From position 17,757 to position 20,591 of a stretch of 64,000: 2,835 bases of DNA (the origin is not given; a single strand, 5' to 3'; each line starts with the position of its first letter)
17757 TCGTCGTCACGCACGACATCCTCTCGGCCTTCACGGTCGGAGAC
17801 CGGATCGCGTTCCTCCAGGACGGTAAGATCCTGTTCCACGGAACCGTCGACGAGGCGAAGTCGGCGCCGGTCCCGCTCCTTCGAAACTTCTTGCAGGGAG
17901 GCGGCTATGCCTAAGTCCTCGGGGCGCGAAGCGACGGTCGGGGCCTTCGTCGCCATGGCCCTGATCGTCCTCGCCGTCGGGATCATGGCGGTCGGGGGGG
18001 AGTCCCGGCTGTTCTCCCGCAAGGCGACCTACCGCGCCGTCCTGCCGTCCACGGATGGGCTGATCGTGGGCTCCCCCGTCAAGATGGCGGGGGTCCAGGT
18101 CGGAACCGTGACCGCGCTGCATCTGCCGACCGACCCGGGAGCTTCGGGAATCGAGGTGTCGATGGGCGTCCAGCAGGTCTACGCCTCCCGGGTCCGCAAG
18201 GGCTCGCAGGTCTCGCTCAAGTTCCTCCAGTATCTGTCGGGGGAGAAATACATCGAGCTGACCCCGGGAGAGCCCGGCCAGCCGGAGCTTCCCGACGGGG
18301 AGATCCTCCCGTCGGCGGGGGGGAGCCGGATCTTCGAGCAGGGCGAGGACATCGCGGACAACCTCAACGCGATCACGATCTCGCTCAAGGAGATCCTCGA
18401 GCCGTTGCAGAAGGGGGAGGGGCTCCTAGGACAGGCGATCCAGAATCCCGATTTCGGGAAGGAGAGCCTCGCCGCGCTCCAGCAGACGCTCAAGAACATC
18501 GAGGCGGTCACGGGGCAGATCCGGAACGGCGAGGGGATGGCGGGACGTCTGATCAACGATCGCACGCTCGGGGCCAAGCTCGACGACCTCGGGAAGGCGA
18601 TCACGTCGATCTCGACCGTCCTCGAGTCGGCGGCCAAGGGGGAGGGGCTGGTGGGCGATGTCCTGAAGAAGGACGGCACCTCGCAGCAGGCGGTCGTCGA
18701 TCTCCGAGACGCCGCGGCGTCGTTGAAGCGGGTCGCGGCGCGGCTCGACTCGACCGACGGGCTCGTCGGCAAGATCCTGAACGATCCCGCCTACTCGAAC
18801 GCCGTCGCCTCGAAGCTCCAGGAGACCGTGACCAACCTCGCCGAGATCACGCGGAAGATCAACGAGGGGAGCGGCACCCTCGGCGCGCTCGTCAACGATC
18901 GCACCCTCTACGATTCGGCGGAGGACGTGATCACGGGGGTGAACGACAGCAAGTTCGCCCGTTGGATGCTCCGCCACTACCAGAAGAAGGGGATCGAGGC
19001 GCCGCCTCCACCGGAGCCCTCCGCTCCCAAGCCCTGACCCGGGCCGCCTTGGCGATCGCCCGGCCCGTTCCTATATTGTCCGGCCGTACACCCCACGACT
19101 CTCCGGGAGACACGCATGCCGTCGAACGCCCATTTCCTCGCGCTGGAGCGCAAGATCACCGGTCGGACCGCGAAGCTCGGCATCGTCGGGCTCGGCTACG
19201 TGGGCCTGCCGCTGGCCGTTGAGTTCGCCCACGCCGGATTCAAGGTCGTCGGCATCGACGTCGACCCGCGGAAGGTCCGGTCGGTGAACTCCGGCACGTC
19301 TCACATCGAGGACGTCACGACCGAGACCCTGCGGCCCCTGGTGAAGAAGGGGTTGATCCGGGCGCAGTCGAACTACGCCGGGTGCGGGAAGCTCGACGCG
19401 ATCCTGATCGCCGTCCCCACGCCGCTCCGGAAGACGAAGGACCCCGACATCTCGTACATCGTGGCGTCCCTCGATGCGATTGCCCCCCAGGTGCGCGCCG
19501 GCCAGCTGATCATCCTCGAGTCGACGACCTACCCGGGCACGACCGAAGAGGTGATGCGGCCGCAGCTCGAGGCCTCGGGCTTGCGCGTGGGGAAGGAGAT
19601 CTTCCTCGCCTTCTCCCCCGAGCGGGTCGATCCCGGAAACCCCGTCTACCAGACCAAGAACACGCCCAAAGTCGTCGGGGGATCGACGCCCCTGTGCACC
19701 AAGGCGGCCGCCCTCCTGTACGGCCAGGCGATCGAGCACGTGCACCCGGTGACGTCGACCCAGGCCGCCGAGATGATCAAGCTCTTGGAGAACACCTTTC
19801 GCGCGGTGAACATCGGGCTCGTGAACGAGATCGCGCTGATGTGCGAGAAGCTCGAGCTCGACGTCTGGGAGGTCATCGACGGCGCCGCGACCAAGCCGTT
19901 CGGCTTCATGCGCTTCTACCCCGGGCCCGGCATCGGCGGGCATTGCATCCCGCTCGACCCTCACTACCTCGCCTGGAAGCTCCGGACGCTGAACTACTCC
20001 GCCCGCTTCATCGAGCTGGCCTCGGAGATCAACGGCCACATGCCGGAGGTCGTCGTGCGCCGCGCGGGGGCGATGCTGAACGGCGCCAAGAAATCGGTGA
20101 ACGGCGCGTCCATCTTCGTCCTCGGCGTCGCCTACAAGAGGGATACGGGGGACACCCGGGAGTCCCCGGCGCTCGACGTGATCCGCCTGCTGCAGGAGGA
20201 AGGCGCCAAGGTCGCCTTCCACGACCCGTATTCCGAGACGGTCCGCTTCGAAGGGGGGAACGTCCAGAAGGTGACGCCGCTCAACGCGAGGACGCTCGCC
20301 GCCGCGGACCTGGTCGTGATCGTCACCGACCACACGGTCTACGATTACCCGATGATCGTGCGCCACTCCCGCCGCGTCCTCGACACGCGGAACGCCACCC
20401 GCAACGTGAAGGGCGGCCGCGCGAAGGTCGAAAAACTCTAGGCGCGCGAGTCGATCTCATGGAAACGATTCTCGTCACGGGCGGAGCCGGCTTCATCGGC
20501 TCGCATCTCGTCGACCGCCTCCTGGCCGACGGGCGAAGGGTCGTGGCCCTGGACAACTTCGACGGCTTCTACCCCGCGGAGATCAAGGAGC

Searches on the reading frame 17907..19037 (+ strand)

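Call 7: search_protein_families(library=pfam, proteins=[window:17907-19037:+], max_evalue=0.001)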
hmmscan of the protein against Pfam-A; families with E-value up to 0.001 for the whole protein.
window:17907-19037:+ (376 aa): 1 family
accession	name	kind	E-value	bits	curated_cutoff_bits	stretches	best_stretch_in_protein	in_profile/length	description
PF02470.25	MlaD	-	1.2e-16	61.2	25.1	1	40-121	3-81/81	MlaD protein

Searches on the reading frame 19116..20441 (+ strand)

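Call 7: search_protein_families(library=pfam, proteins=[window:19116-20441:+], max_evalue=0.001)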
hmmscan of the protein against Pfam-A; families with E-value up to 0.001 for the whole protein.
window:19116-20441:+ (441 aa): 5 families
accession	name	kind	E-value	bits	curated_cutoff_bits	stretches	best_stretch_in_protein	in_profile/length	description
PF03721.20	UDPG_MGDP_dh_N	-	3.7e-43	147.7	27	1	20-197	2-182/187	UDP-glucose/GDP-mannose dehydrogenase family, NAD binding domain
PF00984.24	UDPG_MGDP_dh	-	2.3e-32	111.4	25.4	1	217-306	2-92/94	UDP-glucose/GDP-mannose dehydrogenase family, central domain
PF03720.21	UDPG_MGDP_dh_C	-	3.4e-22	79.2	30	1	335-429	2-102/103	UDP-glucose/GDP-mannose dehydrogenase family, UDP binding domain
PF03446.21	NAD_binding_2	-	9.9e-09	35.8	21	1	20-156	1-112/161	NAD binding domain of 6-phosphogluconate dehydrogenase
PF02826.25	2-Hacid_dh_C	-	4.7e-05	23.3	25.1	0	18-56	36-74/178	D-isomer specific 2-hydroxyacid dehydrogenase, NAD binding domain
